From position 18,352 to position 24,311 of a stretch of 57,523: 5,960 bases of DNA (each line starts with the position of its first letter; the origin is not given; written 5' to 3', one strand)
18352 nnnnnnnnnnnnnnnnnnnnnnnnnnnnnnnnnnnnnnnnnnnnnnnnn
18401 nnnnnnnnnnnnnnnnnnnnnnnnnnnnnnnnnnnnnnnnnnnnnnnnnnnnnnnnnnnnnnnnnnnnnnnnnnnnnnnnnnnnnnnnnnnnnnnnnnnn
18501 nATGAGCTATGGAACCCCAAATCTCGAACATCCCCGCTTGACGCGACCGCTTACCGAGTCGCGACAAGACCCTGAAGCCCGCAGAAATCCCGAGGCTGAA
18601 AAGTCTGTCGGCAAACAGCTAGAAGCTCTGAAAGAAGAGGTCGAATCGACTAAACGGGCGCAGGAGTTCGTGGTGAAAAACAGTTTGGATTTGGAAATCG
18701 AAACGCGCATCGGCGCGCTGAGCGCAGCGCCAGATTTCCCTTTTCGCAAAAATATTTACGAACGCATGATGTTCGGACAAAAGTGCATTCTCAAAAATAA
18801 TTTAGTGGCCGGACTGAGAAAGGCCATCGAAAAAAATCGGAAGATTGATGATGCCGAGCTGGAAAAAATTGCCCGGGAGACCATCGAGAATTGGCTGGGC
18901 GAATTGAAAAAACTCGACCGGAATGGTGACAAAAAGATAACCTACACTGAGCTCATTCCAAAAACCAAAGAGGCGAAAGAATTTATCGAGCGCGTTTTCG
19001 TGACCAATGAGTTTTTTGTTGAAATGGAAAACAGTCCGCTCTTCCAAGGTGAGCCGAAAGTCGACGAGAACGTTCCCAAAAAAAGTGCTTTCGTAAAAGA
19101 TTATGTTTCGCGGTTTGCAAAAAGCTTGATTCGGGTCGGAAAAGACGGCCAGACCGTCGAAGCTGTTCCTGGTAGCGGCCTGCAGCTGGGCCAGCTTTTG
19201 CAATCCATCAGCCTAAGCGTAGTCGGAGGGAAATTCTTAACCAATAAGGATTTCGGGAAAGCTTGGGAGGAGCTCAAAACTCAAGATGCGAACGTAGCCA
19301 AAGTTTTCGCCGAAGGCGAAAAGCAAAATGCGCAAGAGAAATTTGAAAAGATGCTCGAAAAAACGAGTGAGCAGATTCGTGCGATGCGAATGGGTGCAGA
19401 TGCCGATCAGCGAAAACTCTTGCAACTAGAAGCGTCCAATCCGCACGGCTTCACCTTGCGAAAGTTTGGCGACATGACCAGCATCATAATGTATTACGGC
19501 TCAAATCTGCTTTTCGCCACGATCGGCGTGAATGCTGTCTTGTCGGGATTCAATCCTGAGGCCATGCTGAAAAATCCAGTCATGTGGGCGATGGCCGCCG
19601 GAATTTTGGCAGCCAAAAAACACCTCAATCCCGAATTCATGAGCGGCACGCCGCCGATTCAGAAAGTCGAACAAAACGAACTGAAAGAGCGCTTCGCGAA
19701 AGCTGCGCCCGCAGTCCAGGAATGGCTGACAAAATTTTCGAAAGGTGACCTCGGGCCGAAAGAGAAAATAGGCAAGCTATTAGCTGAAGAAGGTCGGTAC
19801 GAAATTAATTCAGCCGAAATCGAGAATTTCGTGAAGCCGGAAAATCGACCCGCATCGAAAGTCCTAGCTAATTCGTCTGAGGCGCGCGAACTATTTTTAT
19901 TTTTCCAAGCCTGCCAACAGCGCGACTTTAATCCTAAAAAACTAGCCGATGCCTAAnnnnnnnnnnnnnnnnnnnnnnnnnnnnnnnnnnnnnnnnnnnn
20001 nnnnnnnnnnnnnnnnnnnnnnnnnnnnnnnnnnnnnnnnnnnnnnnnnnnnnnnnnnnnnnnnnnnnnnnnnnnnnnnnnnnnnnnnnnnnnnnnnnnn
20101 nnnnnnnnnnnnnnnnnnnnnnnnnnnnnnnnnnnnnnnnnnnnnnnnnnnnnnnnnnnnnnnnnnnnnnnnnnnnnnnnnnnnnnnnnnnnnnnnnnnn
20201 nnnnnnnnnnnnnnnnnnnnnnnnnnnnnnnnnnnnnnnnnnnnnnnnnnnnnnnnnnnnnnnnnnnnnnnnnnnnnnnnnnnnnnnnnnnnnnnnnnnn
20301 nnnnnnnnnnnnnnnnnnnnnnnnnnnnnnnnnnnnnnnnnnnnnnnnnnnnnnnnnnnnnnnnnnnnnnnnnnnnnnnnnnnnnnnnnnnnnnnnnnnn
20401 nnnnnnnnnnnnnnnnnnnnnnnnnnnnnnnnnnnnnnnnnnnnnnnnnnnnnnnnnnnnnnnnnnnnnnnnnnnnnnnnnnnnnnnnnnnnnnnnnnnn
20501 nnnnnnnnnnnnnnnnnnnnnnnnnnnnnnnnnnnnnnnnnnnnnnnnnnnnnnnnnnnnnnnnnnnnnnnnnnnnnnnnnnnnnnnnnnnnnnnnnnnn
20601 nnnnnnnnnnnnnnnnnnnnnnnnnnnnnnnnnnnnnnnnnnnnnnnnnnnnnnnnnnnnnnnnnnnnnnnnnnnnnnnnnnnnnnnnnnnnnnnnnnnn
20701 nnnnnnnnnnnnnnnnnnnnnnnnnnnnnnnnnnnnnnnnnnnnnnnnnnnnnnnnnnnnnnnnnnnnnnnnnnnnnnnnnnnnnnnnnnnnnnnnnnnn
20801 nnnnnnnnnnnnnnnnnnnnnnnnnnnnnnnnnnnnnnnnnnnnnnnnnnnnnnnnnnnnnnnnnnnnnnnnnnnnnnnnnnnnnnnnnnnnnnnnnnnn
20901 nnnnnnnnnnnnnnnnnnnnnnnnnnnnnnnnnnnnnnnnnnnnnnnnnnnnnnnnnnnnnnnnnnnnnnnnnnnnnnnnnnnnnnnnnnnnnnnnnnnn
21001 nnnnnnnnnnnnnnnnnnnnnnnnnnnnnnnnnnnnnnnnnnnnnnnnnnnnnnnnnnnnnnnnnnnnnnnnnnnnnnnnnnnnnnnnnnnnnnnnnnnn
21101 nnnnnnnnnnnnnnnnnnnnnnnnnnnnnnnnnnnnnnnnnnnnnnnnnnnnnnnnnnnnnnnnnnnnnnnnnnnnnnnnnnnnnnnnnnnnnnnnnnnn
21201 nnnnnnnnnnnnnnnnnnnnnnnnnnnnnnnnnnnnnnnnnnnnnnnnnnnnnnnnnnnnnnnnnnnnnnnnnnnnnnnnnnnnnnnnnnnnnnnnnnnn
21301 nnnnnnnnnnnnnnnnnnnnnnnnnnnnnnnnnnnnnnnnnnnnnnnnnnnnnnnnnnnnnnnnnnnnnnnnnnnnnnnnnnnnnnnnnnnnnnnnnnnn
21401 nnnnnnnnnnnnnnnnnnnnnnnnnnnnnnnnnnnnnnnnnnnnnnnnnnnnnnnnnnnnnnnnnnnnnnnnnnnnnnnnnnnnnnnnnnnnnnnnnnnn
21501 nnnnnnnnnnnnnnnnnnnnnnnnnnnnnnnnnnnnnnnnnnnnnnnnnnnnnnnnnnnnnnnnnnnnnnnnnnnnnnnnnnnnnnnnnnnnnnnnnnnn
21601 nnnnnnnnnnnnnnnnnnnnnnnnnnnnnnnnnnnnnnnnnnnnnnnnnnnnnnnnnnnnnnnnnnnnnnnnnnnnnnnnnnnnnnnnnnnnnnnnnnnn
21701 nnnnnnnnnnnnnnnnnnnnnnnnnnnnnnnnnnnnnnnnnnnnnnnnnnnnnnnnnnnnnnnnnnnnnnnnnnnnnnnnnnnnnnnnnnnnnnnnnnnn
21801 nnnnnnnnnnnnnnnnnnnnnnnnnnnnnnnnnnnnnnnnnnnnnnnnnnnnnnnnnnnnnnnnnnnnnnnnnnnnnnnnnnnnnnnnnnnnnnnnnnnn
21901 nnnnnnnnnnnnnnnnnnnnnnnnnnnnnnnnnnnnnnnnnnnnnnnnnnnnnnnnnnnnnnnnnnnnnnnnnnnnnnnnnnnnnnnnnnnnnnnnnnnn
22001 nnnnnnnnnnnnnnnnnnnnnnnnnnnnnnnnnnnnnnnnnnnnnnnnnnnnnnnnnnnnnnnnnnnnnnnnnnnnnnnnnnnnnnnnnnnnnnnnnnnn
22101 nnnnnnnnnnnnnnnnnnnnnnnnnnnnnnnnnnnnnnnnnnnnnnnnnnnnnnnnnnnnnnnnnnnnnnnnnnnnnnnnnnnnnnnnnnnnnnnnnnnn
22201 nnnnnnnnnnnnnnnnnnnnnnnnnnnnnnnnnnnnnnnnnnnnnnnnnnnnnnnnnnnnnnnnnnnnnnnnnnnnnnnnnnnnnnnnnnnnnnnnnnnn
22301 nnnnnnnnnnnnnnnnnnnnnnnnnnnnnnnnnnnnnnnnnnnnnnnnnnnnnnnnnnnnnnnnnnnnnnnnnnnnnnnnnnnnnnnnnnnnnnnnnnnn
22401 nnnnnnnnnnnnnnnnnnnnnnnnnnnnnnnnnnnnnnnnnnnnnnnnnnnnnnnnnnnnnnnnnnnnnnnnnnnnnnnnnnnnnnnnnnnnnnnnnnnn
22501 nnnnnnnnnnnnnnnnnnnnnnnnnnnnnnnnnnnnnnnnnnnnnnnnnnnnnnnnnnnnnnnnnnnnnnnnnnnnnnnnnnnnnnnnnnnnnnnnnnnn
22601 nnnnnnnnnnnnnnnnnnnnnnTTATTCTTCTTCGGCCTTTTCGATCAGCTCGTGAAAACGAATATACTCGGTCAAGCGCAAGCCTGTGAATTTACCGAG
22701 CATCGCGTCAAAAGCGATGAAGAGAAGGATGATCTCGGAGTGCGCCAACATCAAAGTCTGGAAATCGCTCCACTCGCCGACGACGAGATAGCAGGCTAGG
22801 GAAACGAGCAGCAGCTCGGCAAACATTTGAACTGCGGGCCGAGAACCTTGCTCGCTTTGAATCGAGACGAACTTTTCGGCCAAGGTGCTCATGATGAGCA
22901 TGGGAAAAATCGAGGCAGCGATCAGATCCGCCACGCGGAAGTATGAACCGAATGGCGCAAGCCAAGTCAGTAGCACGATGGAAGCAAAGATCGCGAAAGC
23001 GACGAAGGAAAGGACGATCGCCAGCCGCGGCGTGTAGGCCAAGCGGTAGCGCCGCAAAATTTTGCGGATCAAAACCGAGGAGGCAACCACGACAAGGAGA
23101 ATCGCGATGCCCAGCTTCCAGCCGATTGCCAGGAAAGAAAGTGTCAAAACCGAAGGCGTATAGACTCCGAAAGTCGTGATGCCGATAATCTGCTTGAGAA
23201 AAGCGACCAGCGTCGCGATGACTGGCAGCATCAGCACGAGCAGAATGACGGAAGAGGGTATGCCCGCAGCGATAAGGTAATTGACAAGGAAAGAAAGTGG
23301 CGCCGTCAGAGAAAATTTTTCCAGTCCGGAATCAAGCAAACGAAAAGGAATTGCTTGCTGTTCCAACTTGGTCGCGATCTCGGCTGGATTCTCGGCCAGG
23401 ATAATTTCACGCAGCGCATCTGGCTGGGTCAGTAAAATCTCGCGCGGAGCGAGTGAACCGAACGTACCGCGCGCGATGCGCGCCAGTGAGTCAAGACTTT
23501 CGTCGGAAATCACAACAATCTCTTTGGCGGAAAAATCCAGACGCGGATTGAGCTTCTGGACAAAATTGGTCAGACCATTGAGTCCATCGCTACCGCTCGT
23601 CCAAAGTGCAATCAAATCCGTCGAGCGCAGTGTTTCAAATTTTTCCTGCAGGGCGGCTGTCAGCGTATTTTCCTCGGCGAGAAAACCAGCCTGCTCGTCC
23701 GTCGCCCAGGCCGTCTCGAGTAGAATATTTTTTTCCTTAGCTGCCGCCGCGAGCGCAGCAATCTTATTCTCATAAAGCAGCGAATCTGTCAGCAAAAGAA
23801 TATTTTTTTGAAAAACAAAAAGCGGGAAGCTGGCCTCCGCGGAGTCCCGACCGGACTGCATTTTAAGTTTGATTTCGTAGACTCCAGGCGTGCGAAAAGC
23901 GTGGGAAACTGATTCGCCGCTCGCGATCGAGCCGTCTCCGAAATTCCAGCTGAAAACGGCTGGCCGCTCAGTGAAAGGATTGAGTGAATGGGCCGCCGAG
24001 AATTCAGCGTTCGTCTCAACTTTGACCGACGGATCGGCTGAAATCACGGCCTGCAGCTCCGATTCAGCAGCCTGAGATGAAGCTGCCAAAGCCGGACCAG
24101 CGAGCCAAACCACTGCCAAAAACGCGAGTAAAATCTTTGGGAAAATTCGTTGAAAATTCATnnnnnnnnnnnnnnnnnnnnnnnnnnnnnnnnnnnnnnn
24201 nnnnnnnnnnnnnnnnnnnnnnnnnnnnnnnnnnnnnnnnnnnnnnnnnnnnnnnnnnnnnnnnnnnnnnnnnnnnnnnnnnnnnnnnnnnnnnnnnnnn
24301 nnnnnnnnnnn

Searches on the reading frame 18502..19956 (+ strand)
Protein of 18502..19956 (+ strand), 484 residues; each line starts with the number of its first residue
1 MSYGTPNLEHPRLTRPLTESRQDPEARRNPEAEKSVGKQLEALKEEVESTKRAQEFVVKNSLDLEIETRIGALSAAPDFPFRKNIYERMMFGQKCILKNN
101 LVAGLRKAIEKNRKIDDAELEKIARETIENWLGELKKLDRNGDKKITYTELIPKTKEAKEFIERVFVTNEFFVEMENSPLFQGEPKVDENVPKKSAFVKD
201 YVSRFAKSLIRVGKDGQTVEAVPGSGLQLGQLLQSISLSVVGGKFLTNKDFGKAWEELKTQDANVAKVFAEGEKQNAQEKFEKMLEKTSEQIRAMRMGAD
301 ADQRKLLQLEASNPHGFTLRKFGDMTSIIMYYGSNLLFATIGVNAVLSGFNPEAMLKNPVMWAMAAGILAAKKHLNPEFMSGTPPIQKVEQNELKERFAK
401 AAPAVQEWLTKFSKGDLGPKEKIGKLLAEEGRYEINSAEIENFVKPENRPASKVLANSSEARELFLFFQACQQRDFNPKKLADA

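Call 40: search_protein_families(library=pfam, max_evalue=0.000001, proteins=[window:18502-19956:+])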
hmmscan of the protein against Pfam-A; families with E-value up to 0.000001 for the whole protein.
window:18502-19956:+ (484 aa): 0 families

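Call 43: search_protein_families(library=pfam, max_evalue=1, proteins=[window:18502-19956:+])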
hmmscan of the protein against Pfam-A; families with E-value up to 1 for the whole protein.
window:18502-19956:+ (484 aa): 4 families
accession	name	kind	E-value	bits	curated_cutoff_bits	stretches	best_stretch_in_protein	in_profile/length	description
PF13499.12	EF-hand_7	-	0.038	14.8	30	1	110-152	32-63/67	EF-hand domain pair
PF00036.39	EF-hand_1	-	0.056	13.5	25.4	1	136-151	7-22/29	EF hand domain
PF13405.12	EF-hand_6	-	0.11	12.8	25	1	136-152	7-23/30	EF-hand domain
PF08696.17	Dna2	-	0.28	11.3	22.4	0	388-441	130-178/204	DNA replication factor Dna2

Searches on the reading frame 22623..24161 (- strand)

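Call 41: search_protein_families(library=pfam, max_evalue=0.000001, proteins=[window:22623-24161:-])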
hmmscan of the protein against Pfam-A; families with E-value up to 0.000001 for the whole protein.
window:22623-24161:- (512 aa): 3 families
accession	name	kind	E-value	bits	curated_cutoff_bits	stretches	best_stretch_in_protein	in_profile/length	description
PF14402.11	7TM_transglut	-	4.7e-26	92.2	25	1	307-505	57-247/248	7 transmembrane helices usually fused to an inactive transglutaminase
PF18911.6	PKD_4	-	5.5e-12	46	27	1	38-109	6-76/85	PKD domain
PF00801.26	PKD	-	4.3e-10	39.9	23.5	1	41-111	5-75/80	PKD domain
